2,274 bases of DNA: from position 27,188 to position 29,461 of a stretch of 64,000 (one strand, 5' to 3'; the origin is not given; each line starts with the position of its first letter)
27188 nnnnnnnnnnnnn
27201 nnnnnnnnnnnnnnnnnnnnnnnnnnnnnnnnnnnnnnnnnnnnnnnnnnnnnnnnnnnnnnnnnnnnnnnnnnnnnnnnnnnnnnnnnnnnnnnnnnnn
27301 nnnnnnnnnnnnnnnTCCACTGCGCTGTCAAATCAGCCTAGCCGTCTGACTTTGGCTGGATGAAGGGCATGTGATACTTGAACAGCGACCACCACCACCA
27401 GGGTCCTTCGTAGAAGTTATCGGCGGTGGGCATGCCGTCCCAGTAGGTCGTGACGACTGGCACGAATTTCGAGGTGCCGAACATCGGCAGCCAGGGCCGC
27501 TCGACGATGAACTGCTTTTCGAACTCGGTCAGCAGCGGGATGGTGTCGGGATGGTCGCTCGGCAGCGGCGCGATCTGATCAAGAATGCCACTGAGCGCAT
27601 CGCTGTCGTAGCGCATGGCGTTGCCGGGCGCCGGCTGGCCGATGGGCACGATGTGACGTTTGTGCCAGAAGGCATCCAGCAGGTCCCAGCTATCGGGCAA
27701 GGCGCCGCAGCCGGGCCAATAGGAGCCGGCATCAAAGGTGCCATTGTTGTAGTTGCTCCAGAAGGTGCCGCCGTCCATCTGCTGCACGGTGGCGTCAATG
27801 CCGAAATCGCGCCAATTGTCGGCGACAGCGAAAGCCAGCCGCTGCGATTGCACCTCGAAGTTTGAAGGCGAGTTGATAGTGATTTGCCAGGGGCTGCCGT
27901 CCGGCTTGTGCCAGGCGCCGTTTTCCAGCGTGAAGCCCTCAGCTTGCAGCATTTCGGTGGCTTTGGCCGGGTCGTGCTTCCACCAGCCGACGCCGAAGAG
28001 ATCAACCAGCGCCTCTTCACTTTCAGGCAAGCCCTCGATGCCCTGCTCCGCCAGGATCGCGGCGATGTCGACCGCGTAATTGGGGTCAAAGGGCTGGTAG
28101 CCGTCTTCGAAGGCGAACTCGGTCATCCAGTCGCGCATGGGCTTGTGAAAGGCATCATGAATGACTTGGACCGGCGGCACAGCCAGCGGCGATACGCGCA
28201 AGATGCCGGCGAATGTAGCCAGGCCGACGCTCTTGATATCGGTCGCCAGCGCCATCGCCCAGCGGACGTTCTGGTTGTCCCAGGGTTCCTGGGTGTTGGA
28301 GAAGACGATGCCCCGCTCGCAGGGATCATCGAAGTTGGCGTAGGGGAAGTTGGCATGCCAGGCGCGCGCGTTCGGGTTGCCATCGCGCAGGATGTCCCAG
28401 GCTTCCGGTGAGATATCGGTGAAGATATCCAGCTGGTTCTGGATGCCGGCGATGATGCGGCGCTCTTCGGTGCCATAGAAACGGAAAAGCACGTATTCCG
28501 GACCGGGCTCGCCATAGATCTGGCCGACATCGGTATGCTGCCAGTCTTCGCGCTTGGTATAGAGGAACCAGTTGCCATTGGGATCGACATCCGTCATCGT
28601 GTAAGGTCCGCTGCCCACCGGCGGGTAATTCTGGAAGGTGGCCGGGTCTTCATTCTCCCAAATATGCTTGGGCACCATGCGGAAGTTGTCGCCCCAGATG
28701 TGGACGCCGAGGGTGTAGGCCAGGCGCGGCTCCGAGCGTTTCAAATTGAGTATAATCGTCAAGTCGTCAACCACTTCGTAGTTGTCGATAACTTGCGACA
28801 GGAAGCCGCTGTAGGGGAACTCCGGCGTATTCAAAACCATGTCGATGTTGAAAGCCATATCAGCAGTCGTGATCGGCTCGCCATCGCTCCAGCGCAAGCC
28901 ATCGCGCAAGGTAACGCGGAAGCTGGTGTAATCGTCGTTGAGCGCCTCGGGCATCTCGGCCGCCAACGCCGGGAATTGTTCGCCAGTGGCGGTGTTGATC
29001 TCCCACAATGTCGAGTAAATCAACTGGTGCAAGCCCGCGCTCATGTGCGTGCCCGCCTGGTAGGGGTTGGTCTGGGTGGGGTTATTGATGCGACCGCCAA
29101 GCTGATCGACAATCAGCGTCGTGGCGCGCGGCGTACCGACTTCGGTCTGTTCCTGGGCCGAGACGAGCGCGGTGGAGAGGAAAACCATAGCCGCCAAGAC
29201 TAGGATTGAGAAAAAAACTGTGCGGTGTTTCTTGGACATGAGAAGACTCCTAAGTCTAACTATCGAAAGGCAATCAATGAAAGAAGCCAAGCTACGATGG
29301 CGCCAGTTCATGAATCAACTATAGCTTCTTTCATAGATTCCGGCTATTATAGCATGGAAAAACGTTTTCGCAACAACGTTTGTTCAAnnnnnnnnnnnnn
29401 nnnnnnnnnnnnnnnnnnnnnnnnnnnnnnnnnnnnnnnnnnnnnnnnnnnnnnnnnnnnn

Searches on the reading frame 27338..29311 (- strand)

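Call 37: search_protein_families(library=pfam, proteins=[window:27338-29311:-], max_evalue=0.00001)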
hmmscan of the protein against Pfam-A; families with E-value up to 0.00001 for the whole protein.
window:27338-29311:- (657 aa): 1 family
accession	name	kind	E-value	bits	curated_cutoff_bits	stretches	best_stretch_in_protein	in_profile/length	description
PF00496.27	SBP_bac_5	-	9e-45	153.8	32.4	1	114-552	4-364/368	Bacterial extracellular solute-binding proteins, family 5 Middle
